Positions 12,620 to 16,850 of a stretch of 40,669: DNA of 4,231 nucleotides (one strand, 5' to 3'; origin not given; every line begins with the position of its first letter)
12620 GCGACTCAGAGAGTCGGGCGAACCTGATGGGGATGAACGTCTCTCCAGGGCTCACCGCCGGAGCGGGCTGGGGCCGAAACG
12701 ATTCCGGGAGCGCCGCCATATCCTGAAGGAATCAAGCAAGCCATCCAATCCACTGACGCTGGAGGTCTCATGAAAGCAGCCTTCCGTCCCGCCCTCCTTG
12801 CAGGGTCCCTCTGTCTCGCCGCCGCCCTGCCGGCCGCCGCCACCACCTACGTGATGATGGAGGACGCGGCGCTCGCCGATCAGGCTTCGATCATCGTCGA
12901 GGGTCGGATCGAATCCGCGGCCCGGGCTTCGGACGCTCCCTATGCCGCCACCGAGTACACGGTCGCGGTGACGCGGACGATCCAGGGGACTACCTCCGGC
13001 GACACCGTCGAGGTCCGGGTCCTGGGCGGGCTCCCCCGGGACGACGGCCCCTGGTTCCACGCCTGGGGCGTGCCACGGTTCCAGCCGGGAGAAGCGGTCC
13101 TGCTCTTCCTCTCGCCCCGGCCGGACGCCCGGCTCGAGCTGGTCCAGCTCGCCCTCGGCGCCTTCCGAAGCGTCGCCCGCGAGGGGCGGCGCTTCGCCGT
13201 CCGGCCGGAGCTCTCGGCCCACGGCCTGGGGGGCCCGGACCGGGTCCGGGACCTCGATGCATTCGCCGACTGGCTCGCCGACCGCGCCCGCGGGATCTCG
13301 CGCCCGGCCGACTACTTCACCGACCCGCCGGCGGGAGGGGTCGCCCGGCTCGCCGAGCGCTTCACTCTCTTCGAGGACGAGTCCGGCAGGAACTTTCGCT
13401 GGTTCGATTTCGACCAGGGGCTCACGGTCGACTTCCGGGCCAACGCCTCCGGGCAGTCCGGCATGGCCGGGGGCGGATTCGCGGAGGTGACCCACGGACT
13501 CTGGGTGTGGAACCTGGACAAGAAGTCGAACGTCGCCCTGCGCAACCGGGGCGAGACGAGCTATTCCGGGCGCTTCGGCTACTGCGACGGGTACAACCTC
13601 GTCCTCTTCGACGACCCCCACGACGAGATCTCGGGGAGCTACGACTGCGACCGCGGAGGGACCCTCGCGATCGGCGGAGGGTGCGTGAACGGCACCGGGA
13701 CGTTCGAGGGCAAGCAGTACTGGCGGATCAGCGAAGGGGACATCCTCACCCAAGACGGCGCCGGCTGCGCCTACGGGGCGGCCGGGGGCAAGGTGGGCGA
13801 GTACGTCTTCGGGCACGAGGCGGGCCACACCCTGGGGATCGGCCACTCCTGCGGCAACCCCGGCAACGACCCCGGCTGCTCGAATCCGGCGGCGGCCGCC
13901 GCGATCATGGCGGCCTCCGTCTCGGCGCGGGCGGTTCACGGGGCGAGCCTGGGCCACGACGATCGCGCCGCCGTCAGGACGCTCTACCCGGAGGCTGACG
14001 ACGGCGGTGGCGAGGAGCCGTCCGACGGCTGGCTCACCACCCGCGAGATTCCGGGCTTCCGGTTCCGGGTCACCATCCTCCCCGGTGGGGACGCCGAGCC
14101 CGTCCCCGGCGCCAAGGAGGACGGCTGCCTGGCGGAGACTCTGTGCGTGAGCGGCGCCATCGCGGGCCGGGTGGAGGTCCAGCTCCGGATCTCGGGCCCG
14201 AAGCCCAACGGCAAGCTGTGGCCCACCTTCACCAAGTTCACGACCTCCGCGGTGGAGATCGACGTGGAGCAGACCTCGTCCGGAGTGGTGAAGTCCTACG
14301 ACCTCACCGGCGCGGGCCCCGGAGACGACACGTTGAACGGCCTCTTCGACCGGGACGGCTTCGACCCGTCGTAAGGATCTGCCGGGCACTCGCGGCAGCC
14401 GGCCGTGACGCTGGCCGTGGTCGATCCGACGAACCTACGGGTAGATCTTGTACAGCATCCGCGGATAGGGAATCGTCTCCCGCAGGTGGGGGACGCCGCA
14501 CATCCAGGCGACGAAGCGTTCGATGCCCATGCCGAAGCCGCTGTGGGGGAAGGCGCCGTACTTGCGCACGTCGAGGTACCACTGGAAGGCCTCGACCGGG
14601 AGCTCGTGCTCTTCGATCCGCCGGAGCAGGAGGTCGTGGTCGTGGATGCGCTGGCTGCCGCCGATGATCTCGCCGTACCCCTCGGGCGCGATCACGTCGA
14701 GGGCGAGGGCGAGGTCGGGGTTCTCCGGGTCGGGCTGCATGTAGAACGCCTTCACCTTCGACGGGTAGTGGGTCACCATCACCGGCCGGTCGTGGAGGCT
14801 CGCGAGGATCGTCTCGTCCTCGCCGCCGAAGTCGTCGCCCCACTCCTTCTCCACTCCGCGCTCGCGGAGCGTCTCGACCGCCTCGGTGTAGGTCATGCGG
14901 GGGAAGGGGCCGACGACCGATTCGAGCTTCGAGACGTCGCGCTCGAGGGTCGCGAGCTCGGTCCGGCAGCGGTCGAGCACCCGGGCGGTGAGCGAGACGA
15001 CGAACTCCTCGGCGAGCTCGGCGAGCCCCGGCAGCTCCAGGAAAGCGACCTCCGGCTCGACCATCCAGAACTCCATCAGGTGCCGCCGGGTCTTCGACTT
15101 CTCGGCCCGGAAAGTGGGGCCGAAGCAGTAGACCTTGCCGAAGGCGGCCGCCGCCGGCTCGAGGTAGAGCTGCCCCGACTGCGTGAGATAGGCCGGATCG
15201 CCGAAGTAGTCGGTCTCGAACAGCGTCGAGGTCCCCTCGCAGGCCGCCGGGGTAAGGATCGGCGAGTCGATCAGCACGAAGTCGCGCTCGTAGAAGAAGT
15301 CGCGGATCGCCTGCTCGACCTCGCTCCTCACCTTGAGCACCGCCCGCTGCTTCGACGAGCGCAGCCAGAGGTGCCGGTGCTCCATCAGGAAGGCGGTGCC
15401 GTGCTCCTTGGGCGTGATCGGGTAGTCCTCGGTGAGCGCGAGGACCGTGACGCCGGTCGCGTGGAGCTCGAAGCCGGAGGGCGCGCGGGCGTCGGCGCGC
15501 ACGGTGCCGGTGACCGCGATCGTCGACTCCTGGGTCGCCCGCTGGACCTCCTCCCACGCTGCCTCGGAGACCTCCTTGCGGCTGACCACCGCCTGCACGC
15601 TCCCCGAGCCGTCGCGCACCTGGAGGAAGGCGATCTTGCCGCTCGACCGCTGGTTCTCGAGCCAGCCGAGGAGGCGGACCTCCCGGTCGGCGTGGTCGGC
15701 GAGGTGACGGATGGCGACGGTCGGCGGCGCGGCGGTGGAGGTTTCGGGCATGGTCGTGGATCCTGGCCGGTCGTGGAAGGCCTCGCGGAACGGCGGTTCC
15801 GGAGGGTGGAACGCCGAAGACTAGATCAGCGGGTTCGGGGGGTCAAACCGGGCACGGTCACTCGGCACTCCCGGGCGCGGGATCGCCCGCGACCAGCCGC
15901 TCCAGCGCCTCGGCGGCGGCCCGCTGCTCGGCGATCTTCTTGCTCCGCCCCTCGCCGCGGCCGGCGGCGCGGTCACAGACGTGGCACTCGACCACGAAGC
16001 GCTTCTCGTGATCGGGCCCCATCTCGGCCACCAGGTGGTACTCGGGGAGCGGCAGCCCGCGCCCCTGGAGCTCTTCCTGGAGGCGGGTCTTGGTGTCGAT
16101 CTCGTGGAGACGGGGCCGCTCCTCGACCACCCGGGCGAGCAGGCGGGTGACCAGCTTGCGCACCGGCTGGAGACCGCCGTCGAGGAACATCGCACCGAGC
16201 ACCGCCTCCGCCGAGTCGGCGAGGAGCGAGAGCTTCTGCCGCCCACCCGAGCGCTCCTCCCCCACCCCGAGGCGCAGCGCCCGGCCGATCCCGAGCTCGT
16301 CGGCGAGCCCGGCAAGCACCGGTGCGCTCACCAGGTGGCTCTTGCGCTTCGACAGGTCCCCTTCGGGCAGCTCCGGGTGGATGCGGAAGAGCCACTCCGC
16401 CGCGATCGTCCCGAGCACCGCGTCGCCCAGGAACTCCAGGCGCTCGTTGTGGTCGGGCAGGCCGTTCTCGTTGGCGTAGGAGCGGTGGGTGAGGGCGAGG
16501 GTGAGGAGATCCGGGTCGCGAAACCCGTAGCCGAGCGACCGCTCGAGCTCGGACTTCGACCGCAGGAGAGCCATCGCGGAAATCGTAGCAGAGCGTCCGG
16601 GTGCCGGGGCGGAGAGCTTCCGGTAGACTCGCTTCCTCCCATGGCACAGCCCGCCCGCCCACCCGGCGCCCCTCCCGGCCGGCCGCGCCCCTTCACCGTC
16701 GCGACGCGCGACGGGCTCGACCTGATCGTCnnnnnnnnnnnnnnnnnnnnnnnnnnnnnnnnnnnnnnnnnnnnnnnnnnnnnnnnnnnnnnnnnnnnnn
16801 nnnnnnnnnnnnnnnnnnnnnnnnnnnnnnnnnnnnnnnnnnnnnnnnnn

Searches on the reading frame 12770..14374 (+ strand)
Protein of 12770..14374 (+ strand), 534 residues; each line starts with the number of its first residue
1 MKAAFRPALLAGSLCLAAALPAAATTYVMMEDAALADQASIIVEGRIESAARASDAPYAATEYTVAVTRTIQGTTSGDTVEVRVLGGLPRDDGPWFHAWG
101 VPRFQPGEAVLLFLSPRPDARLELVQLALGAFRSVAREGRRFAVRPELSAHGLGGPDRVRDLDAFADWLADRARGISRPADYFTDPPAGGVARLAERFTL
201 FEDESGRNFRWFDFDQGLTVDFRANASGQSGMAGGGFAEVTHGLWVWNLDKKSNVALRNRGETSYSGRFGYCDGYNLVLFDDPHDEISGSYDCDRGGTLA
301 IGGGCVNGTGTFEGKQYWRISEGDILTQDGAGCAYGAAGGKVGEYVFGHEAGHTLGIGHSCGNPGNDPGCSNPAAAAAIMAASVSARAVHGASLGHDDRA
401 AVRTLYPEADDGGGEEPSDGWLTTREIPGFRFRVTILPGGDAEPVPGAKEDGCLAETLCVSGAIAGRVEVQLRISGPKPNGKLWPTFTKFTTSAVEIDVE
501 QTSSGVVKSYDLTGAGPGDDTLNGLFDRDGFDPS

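Call 9: search_protein_families(library=pfam, proteins=[window:12770-14374:+], max_evalue=0.001)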
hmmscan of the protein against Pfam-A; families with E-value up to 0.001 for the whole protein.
window:12770-14374:+ (534 aa): 2 families
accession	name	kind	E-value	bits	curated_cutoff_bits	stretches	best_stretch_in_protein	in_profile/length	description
PF13688.12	Reprolysin_5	-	5.1e-05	24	27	1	323-387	131-191/196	Metallo-peptidase family M12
PF00413.30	Peptidase_M10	-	0.0005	20.4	24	0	297-406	72-158/159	Matrixin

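Call 70: search_protein_families(library=padloc, proteins=[window:12770-14374:+], max_evalue=0.001)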
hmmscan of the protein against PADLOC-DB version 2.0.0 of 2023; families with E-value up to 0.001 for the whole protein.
window:12770-14374:+ (534 aa): 0 families

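Call 83: search_protein_families(library=ncbifam, proteins=[window:12770-14374:+], max_evalue=0.001)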
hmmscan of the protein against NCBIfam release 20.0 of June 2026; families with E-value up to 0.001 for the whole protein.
window:12770-14374:+ (534 aa): 0 families

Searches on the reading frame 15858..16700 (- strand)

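Call 9: search_protein_families(library=pfam, proteins=[window:15858-16700:-], max_evalue=0.001)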
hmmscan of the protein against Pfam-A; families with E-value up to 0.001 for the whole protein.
window:15858-16700:- (280 aa): 4 families
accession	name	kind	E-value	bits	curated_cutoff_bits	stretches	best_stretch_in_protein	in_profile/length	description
PF14622.11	Ribonucleas_3_3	-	1.1e-32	113.4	35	1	62-188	1-124/128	Ribonuclease-III-like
PF00636.31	Ribonuclease_3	-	8.7e-22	78.3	27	1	86-176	1-102/102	Ribonuclease III domain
PF00035.32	dsrm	-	3e-17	63.4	23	1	204-269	2-66/66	Double-stranded RNA binding motif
PF22935.1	RM44_endonuclase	-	0.0002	21.9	27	0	62-140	19-114/139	Large ribosomal subunit protein mL44, endonuclease domain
